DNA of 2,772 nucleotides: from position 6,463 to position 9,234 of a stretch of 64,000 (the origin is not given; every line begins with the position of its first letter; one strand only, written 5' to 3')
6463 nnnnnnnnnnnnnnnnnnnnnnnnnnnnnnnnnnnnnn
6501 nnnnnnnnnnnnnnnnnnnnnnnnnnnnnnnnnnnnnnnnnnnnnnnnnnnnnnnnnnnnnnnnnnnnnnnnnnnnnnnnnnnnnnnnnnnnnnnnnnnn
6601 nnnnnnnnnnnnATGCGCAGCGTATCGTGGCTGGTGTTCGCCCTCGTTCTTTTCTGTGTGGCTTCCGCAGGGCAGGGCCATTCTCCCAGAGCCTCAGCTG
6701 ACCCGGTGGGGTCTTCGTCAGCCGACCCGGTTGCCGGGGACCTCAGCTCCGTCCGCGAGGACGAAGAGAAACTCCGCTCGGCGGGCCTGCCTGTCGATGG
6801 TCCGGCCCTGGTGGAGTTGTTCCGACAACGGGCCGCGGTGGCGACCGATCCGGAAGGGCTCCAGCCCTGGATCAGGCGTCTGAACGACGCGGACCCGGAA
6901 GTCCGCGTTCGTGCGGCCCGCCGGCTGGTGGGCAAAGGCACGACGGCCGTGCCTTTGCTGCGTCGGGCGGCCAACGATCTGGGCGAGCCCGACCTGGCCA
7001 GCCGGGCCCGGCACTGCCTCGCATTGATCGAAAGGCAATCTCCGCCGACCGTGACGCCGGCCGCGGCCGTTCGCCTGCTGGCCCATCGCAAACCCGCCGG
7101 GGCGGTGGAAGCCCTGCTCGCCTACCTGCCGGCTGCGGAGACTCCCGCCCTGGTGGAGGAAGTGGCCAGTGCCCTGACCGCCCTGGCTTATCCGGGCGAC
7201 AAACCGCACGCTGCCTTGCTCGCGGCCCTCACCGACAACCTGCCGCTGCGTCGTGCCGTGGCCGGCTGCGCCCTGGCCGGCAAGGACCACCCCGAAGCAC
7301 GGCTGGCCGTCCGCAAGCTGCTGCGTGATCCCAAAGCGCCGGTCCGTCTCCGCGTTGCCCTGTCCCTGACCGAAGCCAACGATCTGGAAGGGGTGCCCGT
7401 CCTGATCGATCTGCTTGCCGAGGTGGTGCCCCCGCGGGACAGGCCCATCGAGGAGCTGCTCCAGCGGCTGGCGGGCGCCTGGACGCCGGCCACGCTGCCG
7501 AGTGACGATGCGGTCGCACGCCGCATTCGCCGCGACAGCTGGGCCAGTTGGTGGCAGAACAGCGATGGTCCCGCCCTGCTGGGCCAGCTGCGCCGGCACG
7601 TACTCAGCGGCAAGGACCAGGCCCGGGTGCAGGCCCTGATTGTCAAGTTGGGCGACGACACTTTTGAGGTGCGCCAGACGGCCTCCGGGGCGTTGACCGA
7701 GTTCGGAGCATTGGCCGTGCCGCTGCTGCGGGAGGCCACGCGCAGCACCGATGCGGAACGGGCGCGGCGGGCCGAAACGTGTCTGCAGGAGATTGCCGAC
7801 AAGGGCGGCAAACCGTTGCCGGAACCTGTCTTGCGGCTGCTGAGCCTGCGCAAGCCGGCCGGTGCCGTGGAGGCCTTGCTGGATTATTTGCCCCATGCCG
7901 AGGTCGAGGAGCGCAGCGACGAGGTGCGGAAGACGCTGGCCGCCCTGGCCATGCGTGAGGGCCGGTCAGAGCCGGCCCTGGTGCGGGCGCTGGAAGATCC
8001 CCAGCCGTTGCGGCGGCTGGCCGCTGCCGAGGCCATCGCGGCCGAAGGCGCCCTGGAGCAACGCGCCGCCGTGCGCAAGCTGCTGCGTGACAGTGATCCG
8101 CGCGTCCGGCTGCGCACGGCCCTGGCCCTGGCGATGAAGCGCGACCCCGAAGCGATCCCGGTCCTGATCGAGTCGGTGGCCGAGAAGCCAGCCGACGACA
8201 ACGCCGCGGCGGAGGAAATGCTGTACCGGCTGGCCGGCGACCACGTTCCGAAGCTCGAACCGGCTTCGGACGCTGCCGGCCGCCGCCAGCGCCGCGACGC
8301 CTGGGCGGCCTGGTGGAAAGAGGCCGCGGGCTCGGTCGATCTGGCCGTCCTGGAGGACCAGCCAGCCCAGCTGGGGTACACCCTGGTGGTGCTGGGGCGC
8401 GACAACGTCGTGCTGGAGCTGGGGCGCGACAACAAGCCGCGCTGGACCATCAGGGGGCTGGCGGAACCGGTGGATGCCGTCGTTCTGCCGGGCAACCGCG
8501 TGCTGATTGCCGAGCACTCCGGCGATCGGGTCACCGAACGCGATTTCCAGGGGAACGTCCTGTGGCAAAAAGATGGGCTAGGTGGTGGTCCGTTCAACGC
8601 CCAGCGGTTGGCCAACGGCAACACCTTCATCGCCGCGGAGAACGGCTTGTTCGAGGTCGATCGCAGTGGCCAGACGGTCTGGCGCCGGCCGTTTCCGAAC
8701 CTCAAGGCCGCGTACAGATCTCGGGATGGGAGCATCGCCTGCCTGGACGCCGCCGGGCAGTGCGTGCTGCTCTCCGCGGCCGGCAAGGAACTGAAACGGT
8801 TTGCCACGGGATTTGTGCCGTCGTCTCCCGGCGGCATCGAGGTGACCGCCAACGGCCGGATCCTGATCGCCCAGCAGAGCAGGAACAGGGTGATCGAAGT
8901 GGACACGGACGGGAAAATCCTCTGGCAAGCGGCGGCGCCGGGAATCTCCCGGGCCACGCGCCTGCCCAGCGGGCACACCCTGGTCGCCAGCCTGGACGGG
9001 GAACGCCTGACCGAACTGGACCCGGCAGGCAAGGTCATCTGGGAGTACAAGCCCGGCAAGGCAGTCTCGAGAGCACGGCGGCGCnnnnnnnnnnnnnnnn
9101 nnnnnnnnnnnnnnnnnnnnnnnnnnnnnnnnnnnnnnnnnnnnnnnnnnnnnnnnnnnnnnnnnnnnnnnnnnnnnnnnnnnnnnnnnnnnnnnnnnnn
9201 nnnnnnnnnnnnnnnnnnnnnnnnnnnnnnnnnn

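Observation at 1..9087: Head-to-tail array of four paralogous secreted HEAT + PQQ-propeller proteins with conserved spacers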

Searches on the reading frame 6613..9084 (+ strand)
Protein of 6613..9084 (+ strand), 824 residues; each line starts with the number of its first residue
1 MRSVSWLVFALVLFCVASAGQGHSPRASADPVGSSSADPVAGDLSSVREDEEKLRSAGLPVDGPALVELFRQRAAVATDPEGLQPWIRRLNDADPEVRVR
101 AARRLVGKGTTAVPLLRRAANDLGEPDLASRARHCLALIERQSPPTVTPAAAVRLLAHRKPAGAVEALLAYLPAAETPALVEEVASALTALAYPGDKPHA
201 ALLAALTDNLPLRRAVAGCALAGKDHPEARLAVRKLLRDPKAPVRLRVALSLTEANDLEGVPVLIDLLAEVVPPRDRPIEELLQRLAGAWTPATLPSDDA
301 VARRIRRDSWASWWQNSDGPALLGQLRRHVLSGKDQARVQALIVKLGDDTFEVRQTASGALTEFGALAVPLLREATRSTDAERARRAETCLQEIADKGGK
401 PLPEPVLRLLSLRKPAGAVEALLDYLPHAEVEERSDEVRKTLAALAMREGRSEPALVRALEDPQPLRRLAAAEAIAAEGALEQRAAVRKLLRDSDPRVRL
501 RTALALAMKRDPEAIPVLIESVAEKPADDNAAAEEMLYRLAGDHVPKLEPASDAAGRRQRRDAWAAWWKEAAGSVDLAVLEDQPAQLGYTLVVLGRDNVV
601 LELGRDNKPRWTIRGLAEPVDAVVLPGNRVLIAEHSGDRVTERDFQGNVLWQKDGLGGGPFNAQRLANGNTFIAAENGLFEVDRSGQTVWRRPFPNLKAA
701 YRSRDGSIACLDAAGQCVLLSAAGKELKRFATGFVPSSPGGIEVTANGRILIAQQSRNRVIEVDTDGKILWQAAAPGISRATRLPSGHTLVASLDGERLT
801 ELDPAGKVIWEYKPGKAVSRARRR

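Call 10: search_protein_families(library=pfam, proteins=[window:6613-9084:+], max_evalue=0.1)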
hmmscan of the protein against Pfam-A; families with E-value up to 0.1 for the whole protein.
window:6613-9084:+ (824 aa): 9 families
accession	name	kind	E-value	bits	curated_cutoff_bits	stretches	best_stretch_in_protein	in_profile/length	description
PF13646.12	HEAT_2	-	1.1e-26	93.3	27.7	5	454-536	2-86/88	HEAT repeats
PF13360.13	PQQ_2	-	6.8e-13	49.3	27.6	2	682-813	8-145/233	Outer membrane protein assembly factor BamB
PF02985.28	HEAT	-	5.6e-11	42.1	23.5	0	454-476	3-25/31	HEAT repeat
PF14269.12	Arylsulfotran_2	-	9.4e-06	25.7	27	1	647-773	176-298/301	Arylsulfotransferase (ASST)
PF22701.2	Mala_s_1-like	-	0.00098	19.4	27.5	1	664-808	46-162/195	Mal s 1 allergenic protein-like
PF05935.17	Arylsulfotrans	-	0.037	13.5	24.2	0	755-813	25-85/374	Arylsulfotransferase (ASST)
PF08450.18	SGL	-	0.047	13.7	26.3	0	737-782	184-228/246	SMP-30/Gluconolactonase/LRE-like region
PF13513.12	HEAT_EZ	-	0.072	14.1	27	0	487-507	33-53/55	HEAT-like repeat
PF24422.1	DUF7552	-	0.077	13.7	27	0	437-499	4-66/76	Domain of unknown function (DUF7552)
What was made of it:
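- Arylsulfotran_2 is just under its Pfam cut-off (25.7 against 27, call 10).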

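Call 12: find_homologous_proteins(query=window:6613-9084:+)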
Query window:6613-9084:+ (824 aa): 553 proteins with E <= 0.001 among 8000 candidates; the best 120 are listed.
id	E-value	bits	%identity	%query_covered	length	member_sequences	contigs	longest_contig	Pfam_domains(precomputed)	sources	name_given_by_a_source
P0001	0.0e+0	1784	100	100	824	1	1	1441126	PF13360.14,PF02985.29,PF14269.13,PF13646.13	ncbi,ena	-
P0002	0.0e+0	1201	70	100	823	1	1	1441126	PF13360.14,PF02985.29,PF13646.13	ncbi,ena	-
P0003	0.0e+0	1177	69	100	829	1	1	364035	PF13360.14,PF02985.29,PF13646.13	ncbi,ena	-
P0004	0.0e+0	1173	70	100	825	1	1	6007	PF13360.14,PF02985.29,PF14269.13,PF13646.13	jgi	-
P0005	0.0e+0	1153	68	100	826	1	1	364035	PF13360.14,PF13646.13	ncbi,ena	-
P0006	0.0e+0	1029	64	95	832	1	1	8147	PF13360.14,PF13646.13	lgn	-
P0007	3.7e-293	993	75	77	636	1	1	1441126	PF02985.29,PF13646.13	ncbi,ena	-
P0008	1.1e-285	968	59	100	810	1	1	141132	PF13360.14,PF02985.29,PF14269.13,PF13646.13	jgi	jgi:HEAT repeat protein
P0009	4.4e-282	956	61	94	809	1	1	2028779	PF13360.14,PF02985.29,PF14269.13,PF13646.13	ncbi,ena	-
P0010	3.5e-272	924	58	100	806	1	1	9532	PF13360.14,PF02985.29,PF14269.13,PF13646.13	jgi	jgi:HEAT repeat protein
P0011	2.7e-259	881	57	97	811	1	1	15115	PF13360.14,PF02985.29,PF13646.13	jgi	jgi:HEAT repeat protein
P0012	3.6e-253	861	58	94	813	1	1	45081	PF02985.29,PF13646.13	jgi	jgi:HEAT repeat protein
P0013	1.0e-247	843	73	68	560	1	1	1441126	PF13360.14,PF13646.13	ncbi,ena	-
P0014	1.9e-247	842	41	94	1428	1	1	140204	PF13360.14,PF02985.29,PF14269.13,PF13646.13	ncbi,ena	-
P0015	4.3e-242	824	54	98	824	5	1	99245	PF13360.14,PF14269.13,PF13646.13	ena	-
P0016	9.0e-239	813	54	100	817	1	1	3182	PF13360.14,PF02985.29,PF14269.13,PF13646.13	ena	-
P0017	2.6e-235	802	52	96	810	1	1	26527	PF13360.14,PF02985.29,PF14269.13,PF13646.13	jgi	jgi:HEAT repeat protein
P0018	3.0e-235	801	53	94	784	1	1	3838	PF13360.14,PF02985.29,PF14269.13,PF05935.18,PF13646.13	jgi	jgi:HEAT repeat protein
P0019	5.1e-235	801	51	100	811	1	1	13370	PF13360.14,PF02985.29,PF14269.13,PF13646.13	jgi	jgi:HEAT repeat protein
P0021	4.8e-229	781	52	99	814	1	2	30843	PF13360.14,PF02985.29,PF14269.13,PF13646.13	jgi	jgi:HEAT repeat protein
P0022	7.9e-229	780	51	94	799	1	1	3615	PF13360.14,PF02985.29,PF14269.13,PF13646.13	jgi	jgi:HEAT repeat protein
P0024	1.3e-228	779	52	94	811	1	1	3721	PF13360.14,PF14269.13,PF05935.18,PF13646.13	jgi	jgi:HEAT repeat protein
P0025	6.0e-228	777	51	94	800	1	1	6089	PF02985.29,PF14269.13,PF13646.13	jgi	jgi:HEAT repeat protein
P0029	9.5e-224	763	51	95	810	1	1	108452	PF13360.14,PF02985.29,PF14269.13,PF13646.13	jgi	jgi:HEAT repeat protein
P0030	3.2e-223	762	54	94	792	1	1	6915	PF14269.13,PF13646.13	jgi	jgi:HEAT repeat protein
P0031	1.4e-221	756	52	94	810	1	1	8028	PF13360.14,PF02985.29,PF14269.13,PF13646.13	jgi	jgi:HEAT repeat protein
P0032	4.5e-221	755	50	94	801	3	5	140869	PF02985.29,PF14269.13,PF13646.13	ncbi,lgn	-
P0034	3.6e-220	752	50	95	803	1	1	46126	PF13360.14,PF02985.29,PF14269.13,PF13646.13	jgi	jgi:HEAT repeat protein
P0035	1.7e-219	749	50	95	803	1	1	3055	PF13360.14,PF02985.29,PF14269.13,PF13646.13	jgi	jgi:HEAT repeat protein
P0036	4.5e-219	748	49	100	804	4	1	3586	PF13360.14,PF02985.29,PF14269.13,PF13646.13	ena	-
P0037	8.2e-219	747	50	94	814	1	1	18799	PF13360.14,PF02985.29,PF05935.18,PF13646.13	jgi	jgi:HEAT repeat protein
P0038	3.2e-218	745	51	94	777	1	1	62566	PF13360.14,PF02985.29,PF14269.13,PF13646.13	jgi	jgi:HEAT repeat protein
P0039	3.5e-218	745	50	94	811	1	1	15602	PF13360.14,PF02985.29,PF14269.13,PF13646.13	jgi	jgi:HEAT repeat protein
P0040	5.6e-217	741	49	94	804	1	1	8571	PF13360.14,PF02985.29,PF14269.13,PF05935.18,PF13646.13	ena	-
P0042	3.5e-216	738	49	94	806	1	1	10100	PF02985.29,PF14269.13,PF13646.13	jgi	jgi:HEAT repeat protein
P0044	8.7e-215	734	49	94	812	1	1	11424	PF13360.14,PF02985.29,PF05935.18,PF13646.13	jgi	jgi:HEAT repeat protein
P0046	1.3e-214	733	51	94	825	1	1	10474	PF13360.14,PF02985.29,PF14269.13,PF13646.13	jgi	jgi:HEAT repeat protein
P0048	7.5e-213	727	49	96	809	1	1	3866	PF13360.14,PF02985.29,PF14269.13,PF13646.13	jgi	jgi:HEAT repeat protein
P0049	1.6e-212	726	47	100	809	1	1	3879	PF13360.14,PF14269.13,PF13646.13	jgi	jgi:HEAT repeat protein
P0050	1.7e-212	726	48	96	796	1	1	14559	PF13360.14,PF02985.29,PF14269.13,PF13646.13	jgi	jgi:HEAT repeat protein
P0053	7.4e-211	721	49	94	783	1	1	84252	PF13360.14,PF02985.29,PF14269.13,PF13646.13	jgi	jgi:HEAT repeat protein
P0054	1.8e-210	720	49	94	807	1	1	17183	PF13360.14,PF02985.29,PF05935.18,PF13646.13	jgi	jgi:HEAT repeat protein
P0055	7.2e-210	718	50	94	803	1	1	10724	PF13360.14,PF02985.29,PF14269.13,PF13646.13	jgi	jgi:HEAT repeat protein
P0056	7.2e-210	718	48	95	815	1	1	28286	PF13360.14,PF02985.29,PF14269.13,PF13646.13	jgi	jgi:HEAT repeat protein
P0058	3.7e-209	715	49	94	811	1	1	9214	PF13360.14,PF02985.29,PF14269.13,PF05935.18,PF13646.13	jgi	jgi:HEAT repeat protein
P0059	4.2e-208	712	46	100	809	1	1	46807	PF13360.14,PF02985.29,PF14269.13,PF13646.13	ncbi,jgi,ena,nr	ncbi:MAG TPA: HEAT repeat domain-containing protein [Gemmataceae bacterium]|nr:HEAT repeat domain-co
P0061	9.4e-208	711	49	95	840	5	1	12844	PF13360.14,PF14269.13,PF13646.13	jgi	jgi:HEAT repeat protein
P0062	1.6e-207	710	48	94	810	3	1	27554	PF13360.14,PF02985.29,PF14269.13,PF13646.13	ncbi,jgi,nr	ncbi:MAG TPA: HEAT repeat domain-containing protein [Gemmataceae bacterium]|nr:HEAT repeat domain-co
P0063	1.9e-207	710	71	57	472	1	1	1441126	PF13360.14,PF13570.14,PF14269.13,PF13646.13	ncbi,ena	-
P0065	5.2e-207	708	48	94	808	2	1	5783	PF13360.14,PF14269.13,PF13646.13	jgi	jgi:HEAT repeat protein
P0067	7.3e-207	708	49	94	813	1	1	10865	PF13360.14,PF02985.29,PF14269.13,PF13646.13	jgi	jgi:HEAT repeat protein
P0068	7.9e-207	707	50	94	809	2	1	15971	PF13360.14,PF02985.29,PF14269.13,PF05935.18,PF13646.13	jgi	jgi:HEAT repeat protein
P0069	1.1e-206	707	49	94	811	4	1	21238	PF02985.29,PF14269.13,PF05935.18,PF13646.13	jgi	jgi:HEAT repeat protein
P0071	5.1e-205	701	49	95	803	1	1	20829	PF13360.14,PF14269.13,PF05935.18,PF13646.13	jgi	jgi:HEAT repeat protein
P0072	5.8e-205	701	50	94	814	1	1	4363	PF02985.29,PF14269.13,PF05935.18,PF13646.13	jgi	jgi:HEAT repeat protein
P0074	7.1e-205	701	48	95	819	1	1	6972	PF13360.14,PF02985.29,PF13570.14,PF14269.13,PF05935.18,PF13646.13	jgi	jgi:HEAT repeat protein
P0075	1.4e-204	700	47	96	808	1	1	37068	PF13360.14,PF02985.29,PF14269.13,PF13646.13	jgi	jgi:HEAT repeat protein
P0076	3.0e-204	699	48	96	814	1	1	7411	PF02985.29,PF14269.13,PF13646.13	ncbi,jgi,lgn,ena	jgi:HEAT repeat protein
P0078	3.6e-203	695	48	95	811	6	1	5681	PF13360.14,PF05935.18,PF13646.13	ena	-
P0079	1.4e-202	693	47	96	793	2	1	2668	PF13360.14,PF02985.29,PF14269.13,PF13646.13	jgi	jgi:HEAT repeat protein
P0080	1.6e-202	693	47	94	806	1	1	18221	PF13360.14,PF02985.29,PF14269.13,PF05935.18,PF13646.13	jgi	jgi:HEAT repeat protein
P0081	2.7e-202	692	47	94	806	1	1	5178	PF13360.14,PF02985.29,PF14269.13,PF05935.18,PF13646.13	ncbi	ncbi:MAG: HEAT repeat domain-containing protein [Gemmataceae bacterium]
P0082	7.4e-202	691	48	94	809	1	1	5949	PF13360.14,PF02985.29,PF14269.13,PF13646.13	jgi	jgi:HEAT repeat protein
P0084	1.6e-201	690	49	95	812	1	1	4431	PF14269.13,PF13646.13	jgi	jgi:HEAT repeat protein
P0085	4.3e-201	688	47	94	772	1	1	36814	PF13360.14,PF02985.29,PF05935.18,PF13646.13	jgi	jgi:HEAT repeat protein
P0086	4.0e-200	685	49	94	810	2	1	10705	PF14269.13,PF13646.13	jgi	jgi:HEAT repeat protein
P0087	8.7e-200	684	47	94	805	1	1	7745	PF13360.14,PF02985.29,PF14269.13,PF13646.13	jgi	jgi:HEAT repeat protein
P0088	8.9e-200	684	45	95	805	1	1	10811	PF13360.14,PF02985.29,PF03130.23,PF14269.13,PF05935.18,PF13646.13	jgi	jgi:HEAT repeat protein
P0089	1.0e-199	684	49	94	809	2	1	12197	PF13360.14,PF02985.29,PF14269.13,PF13646.13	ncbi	-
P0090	1.3e-199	684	48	94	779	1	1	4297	PF13360.14,PF02985.29,PF14269.13,PF13646.13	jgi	jgi:HEAT repeat protein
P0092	3.2e-199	682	46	94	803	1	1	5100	PF13360.14,PF14269.13,PF05935.18,PF13646.13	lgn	-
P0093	1.6e-198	680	47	94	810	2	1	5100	PF13360.14,PF02985.29,PF13570.14,PF14269.13,PF13646.13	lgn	-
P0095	3.2e-198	679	47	94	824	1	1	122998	PF13360.14,PF02985.29,PF14269.13,PF13646.13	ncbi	-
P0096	3.3e-198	679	47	95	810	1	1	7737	PF13360.14,PF02985.29,PF14269.13,PF05935.18,PF13646.13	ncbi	ncbi:MAG: HEAT repeat domain-containing protein [Gemmataceae bacterium]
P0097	3.3e-198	679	48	94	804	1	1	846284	PF02985.29,PF14269.13,PF13646.13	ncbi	-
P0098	4.7e-198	678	45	100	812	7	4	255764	PF13360.14,PF14269.13,PF05935.18,PF13646.13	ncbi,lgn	-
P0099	6.9e-198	678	49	94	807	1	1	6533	PF13360.14,PF02985.29,PF13570.14,PF14269.13,PF05935.18,PF13646.13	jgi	jgi:HEAT repeat protein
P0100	7.9e-198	678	47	94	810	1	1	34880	PF13360.14,PF02985.29,PF14269.13,PF05935.18,PF13646.13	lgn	-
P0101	1.2e-197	677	48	95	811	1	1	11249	PF13360.14,PF02985.29,PF13570.14,PF14269.13,PF05935.18,PF13646.13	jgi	jgi:HEAT repeat protein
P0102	1.3e-197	677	48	94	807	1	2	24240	PF13360.14,PF02985.29,PF14269.13,PF05935.18,PF13646.13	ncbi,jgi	ncbi:MAG TPA: HEAT repeat domain-containing protein [Gemmataceae bacterium]|jgi:HEAT repeat protein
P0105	1.4e-196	674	48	94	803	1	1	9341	PF13360.14,PF14269.13,PF13646.13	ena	-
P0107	2.8e-196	673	46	95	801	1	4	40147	PF13360.14,PF02985.29,PF14269.13,PF05935.18,PF13646.13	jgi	jgi:HEAT repeat protein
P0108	2.9e-196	673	47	94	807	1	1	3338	PF13360.14,PF02985.29,PF14269.13,PF05935.18,PF13646.13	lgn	-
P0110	3.4e-196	672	52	81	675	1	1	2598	PF13360.14,PF02985.29,PF05935.18,PF13646.13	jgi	jgi:HEAT repeat protein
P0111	4.3e-196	672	48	94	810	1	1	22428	PF13360.14,PF02985.29,PF14269.13,PF13646.13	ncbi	-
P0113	5.4e-196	672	48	90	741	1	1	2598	PF02985.29,PF14269.13,PF05935.18,PF13646.13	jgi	jgi:HEAT repeat protein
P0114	7.5e-196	671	48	93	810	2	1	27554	PF13360.14,PF02985.29,PF14269.13,PF13646.13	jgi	-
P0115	9.4e-196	671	48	95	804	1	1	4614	PF13360.14,PF02985.29,PF14269.13,PF13646.13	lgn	-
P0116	2.0e-195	670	46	95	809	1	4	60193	PF13360.14,PF02985.29,PF14269.13,PF05935.18,PF13646.13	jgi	jgi:HEAT repeat protein/outer membrane protein assembly factor BamB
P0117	2.2e-195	670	48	94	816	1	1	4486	PF13360.14,PF02985.29,PF14269.13,PF13646.13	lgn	-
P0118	2.3e-195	670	45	100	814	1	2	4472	PF13360.14,PF14269.13,PF05935.18,PF13646.13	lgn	-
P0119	2.0e-194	666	48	95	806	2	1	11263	PF13360.14,PF02985.29,PF14269.13,PF13646.13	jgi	jgi:HEAT repeat protein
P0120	3.4e-194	666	46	94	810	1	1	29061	PF13360.14,PF14269.13,PF05935.18,PF13646.13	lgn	-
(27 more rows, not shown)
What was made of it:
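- Many family members carry precomputed PF14269/PF05935 hits (call 12).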

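Call 13: find_encoding_contigs(protein=P0002, flank=10000, max_places=3)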
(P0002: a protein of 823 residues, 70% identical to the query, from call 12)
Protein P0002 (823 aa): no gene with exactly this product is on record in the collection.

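Call 15: find_encoding_contigs(protein=P0007, flank=10000, max_places=3)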
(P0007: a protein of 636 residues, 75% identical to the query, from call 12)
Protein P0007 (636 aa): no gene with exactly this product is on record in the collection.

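Call 16: find_encoding_contigs(protein=P0063, flank=10000, max_places=3)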
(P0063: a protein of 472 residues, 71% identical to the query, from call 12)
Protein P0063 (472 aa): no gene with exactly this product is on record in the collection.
